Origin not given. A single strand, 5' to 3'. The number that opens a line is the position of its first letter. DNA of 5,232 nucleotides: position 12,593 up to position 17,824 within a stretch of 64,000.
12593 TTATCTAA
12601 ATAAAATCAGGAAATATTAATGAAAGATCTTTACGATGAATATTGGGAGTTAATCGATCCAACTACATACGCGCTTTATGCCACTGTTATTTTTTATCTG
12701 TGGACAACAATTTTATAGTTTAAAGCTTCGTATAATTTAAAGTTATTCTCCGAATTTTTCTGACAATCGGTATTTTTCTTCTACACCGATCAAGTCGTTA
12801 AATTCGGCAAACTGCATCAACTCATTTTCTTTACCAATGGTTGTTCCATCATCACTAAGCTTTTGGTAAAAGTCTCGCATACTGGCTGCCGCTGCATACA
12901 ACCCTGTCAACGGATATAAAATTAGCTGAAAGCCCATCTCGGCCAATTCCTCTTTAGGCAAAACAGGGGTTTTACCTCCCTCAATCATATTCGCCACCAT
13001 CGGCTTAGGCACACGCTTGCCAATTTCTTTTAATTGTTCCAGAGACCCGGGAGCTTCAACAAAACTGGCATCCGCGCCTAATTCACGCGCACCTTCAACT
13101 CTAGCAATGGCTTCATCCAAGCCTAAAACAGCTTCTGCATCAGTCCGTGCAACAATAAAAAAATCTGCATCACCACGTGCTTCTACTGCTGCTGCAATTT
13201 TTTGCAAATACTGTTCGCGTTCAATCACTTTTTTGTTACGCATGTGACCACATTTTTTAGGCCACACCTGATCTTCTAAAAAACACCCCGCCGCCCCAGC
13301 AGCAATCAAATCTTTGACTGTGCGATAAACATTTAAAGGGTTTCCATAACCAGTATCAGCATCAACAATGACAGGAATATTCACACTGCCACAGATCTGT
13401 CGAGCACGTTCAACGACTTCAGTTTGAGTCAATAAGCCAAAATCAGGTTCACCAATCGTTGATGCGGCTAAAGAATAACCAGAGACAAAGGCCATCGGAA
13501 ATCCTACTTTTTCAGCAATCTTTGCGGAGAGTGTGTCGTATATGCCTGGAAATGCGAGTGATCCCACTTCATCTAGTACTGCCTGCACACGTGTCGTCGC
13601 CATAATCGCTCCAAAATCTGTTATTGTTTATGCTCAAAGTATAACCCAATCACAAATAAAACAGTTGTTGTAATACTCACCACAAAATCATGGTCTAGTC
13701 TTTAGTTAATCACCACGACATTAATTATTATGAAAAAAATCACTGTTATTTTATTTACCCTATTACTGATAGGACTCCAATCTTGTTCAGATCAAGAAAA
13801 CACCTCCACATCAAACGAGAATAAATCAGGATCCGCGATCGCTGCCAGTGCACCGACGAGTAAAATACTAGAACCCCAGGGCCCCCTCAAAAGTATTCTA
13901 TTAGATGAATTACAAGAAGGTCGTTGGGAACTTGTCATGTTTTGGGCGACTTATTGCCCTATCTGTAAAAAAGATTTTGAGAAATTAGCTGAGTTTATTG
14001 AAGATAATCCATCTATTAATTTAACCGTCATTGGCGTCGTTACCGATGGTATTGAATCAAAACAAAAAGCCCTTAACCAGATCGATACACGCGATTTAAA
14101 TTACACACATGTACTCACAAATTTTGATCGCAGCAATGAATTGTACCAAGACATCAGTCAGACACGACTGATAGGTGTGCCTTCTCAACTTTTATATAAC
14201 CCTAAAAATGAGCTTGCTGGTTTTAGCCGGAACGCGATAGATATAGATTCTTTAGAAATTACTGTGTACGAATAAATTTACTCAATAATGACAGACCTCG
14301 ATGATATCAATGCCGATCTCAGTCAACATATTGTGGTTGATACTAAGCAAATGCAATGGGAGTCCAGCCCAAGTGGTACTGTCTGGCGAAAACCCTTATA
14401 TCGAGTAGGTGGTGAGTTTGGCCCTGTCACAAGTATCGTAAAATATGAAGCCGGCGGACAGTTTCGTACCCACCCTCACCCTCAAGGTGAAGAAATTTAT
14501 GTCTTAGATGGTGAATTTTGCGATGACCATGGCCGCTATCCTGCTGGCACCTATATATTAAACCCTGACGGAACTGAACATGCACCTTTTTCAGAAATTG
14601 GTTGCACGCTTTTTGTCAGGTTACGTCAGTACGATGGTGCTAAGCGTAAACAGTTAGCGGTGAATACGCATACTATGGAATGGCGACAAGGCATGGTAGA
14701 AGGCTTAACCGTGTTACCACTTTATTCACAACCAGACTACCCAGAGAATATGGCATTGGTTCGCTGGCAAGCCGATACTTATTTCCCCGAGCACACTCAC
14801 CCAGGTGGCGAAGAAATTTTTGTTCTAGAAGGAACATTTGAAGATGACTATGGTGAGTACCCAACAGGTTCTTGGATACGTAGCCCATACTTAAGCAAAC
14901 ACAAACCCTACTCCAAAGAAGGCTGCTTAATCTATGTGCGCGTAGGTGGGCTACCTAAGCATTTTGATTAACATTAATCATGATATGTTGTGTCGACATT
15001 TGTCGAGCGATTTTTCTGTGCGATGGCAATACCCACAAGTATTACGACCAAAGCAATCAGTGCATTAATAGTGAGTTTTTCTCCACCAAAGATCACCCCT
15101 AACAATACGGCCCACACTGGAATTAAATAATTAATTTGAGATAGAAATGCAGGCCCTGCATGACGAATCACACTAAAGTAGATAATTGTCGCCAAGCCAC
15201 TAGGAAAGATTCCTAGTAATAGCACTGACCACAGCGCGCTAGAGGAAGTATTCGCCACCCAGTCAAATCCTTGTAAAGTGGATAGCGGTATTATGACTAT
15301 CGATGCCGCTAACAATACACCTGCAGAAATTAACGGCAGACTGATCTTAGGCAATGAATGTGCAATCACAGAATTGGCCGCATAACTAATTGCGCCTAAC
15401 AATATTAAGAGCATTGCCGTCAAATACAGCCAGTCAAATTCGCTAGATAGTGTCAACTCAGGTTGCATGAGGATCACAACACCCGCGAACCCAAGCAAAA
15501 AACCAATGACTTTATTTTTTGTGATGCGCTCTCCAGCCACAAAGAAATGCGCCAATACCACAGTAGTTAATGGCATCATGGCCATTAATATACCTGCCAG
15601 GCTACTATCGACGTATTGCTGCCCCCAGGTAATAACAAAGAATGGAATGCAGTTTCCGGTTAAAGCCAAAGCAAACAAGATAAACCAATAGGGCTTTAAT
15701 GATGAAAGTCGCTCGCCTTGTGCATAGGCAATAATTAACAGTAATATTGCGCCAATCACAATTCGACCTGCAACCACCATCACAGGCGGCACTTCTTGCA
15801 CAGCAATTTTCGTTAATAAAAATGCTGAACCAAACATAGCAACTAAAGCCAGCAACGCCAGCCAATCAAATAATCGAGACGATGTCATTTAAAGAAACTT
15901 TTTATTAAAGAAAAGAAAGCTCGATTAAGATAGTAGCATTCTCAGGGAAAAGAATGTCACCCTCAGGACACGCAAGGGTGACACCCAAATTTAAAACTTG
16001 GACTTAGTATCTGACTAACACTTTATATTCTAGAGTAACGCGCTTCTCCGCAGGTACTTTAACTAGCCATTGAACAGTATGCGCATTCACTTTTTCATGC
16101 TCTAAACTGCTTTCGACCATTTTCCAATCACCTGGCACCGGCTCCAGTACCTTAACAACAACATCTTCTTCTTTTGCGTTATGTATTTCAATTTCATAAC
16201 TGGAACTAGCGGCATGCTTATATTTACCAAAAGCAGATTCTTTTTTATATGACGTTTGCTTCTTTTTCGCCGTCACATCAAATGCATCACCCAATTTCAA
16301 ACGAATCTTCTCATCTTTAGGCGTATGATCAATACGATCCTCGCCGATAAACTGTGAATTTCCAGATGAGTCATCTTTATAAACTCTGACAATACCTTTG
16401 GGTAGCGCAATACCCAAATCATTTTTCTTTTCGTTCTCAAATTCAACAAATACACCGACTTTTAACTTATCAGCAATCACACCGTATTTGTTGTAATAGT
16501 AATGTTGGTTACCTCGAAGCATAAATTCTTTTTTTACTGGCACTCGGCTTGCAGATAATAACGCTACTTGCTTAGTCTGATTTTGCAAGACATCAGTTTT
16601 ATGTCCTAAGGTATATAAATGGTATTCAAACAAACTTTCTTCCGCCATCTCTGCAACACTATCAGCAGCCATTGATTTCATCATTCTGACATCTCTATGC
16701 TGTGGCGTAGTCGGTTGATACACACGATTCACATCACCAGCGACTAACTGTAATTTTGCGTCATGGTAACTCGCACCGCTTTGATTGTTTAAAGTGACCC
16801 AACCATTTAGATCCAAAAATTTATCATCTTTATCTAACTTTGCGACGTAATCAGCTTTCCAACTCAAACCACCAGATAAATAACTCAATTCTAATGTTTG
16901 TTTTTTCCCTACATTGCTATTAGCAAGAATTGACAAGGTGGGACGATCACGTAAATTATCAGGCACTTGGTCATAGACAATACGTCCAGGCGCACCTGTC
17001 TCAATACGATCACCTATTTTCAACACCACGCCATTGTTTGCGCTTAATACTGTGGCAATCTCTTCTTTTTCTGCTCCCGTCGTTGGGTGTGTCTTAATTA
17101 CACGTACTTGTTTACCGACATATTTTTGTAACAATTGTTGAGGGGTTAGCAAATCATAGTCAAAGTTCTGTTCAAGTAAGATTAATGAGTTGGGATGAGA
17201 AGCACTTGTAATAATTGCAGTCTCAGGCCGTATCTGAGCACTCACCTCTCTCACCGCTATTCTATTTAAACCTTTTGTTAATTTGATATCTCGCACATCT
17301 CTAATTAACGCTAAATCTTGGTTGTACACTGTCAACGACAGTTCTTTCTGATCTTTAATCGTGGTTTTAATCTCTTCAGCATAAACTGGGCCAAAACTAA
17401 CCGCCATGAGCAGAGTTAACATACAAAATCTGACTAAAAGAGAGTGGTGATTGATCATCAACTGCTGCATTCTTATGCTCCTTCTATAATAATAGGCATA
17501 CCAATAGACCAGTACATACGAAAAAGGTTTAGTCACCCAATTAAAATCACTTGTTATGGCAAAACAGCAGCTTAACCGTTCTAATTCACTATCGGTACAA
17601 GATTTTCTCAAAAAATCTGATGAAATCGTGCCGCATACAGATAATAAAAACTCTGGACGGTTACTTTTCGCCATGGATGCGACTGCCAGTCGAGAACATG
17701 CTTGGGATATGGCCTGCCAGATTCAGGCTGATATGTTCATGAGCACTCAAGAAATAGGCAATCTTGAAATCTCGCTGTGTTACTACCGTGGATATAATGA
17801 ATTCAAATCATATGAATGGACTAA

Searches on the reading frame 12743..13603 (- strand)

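Call 46: search_protein_families(library=pfam, proteins=[window:12743-13603:-], max_evalue=0.001)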
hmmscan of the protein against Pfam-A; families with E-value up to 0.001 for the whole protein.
window:12743-13603:- (286 aa): 2 families
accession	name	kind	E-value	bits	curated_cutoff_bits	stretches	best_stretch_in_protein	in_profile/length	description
PF13714.12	PEP_mutase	-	1.5e-42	146.2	31.5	1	14-247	9-237/240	Phosphoenolpyruvate phosphomutase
PF00463.27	ICL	-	3.7e-14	52.6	26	1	76-166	150-243/526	Isocitrate lyase family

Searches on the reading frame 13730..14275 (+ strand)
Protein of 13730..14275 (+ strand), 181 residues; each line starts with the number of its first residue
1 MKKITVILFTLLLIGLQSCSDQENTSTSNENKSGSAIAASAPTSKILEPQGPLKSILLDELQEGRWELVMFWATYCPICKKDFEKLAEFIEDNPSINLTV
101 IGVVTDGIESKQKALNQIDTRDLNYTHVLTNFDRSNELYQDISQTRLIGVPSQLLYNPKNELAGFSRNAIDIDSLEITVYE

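Call 46: search_protein_families(library=pfam, proteins=[window:13730-14275:+], max_evalue=0.001)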
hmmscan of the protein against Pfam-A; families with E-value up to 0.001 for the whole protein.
window:13730-14275:+ (181 aa): 3 families
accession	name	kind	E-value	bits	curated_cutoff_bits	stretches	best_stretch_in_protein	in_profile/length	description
PF00578.27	AhpC-TSA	-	1.2e-09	38.6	26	1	54-129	16-88/124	AhpC/TSA family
PF08534.16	Redoxin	-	2.6e-06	27.7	26.6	1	40-143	5-103/148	Redoxin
PF13905.12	Thioredoxin_8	-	0.00019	22.2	27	1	68-143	5-78/94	Thioredoxin-like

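Call 47: search_protein_families(library=ncbifam, proteins=[window:13730-14275:+], max_evalue=0.001)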
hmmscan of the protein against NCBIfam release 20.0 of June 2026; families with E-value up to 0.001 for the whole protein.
window:13730-14275:+ (181 aa): 6 families
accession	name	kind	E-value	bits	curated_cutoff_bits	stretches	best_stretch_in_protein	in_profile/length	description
NF041202.1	StoA_CxxC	exception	2.6e-09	37.2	210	1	62-163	50-145/163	endospore biogenesis thiol-disulfide oxidoreductase StoA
TIGR00385.1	dsbE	subfamily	2e-07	30.8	123.15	1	5-116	4-109/173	DsbE family thiol:disulfide interchange protein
NF010625.0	PRK14018.1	equivalog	1.2e-06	27.4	522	1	61-143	53-136/521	bifunctional peptide-methionine (S)-S-oxide reductase MsrA/peptide-methionine (R)-S-oxide reductase MsrB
NF047696.1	ThlDiSintTplARhiz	equivalog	1.4e-05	25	230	1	63-159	96-190/219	thiol:disulfide interchange protein TlpA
NF009668.0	PRK13189.1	equivalog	6.8e-05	22.2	211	1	33-120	8-93/224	peroxiredoxin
NF002854.0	PRK03147.1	subfamily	0.00023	21.1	170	1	30-131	31-127/176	thiol-disulfide oxidoreductase ResA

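Call 56: find_related_loci(query=window:13730-14275:+, collection=metagenome_contigs, flank=2500)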
Query window:13730-14275:+ (181 aa) in metagenome_contigs; peptide patterns used: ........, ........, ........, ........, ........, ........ (x = any residue, [..] = any of these).
118 stretches matched a pattern; 10 encode a relative of the query (tblastn E <= 1e-3); 10 distinct loci.
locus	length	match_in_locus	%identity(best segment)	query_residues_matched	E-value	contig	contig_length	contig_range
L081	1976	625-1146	74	8-181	3e-95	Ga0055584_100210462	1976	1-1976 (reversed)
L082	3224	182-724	70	1-181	7e-87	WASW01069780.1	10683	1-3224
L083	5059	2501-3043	66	1-181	7e-83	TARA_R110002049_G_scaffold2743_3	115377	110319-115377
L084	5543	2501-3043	66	1-181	7e-83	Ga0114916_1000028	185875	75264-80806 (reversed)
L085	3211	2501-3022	63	1-181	2e-74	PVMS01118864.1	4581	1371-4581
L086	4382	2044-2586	52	1-181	4e-63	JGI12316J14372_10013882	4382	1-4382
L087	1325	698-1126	57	39-181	2e-60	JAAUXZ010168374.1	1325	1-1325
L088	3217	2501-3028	51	1-181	1e-55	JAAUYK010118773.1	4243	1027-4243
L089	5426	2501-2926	55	39-180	1e-51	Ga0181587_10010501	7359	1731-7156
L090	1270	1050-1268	38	1-75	9e-12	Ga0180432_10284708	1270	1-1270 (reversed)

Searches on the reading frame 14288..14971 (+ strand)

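Call 46: search_protein_families(library=pfam, proteins=[window:14288-14971:+], max_evalue=0.001)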
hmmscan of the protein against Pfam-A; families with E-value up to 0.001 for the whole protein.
window:14288-14971:+ (227 aa): 4 families
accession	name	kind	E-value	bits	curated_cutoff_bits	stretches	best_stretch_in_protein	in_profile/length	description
PF12973.13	Cupin_7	-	5.7e-62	206.5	27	2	13-115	2-104/105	ChrR Cupin-like domain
PF07883.17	Cupin_2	-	5e-10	39.4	27.2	1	50-99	2-55/70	Cupin domain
PF14499.12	DUF4437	-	2.9e-09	36.9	24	1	8-112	130-243/250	Domain of unknown function (DUF4437)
PF16867.11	DMSP_lyase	-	0.00032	20.9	27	0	60-102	109-155/162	Dimethlysulfonioproprionate lyase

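Call 47: search_protein_families(library=ncbifam, proteins=[window:14288-14971:+], max_evalue=0.001)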
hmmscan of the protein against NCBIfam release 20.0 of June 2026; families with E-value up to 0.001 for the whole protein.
window:14288-14971:+ (227 aa): 3 families
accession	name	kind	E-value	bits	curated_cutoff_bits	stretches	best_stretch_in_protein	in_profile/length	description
TIGR02451.1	anti_sig_ChrR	subfamily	2.2e-17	63.6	124.5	2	148-215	123-192/216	ChrR family anti-sigma-E factor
NF051881.1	StressantisigmaChrR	equivalog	2.4e-07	30.5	300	1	154-219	122-189/209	cadmium/peroxide/UV radiation responsive anti-sigma factor ChrR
NF049940.1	MandnitrLy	equivalog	0.00015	21.5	140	0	26-76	15-65/130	(R)-mandelonitrile lyase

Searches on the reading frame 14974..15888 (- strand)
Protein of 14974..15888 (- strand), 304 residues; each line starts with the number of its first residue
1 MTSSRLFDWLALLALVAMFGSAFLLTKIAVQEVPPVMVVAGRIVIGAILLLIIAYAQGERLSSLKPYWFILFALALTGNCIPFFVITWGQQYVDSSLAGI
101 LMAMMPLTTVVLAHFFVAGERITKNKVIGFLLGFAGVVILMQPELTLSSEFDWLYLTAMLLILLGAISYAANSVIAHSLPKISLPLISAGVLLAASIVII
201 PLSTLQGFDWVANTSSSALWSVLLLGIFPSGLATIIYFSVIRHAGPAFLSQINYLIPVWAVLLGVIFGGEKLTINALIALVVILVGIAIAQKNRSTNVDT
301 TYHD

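Call 46: search_protein_families(library=pfam, proteins=[window:14974-15888:-], max_evalue=0.001)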
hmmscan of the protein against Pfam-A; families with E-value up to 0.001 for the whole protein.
window:14974-15888:- (304 aa): 2 families
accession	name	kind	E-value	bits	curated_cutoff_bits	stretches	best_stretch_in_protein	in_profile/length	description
PF00892.27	EamA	-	9.5e-41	139.7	28.2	2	11-141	6-134/135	EamA-like transporter family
PF03151.22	TPT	-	5.4e-05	23.1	30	0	179-290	25-135/291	Triose-phosphate Transporter family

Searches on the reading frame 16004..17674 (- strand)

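Call 46: search_protein_families(library=pfam, proteins=[window:16004-17674:-], max_evalue=0.001)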
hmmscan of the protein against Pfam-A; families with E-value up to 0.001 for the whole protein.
window:16004-17674:- (556 aa): 1 family
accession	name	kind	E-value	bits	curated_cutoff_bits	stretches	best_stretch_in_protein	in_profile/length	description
PF13598.12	DUF4139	-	3.1e-14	53.6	31.8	1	261-556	1-203/205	Domain of unknown function (DUF4139)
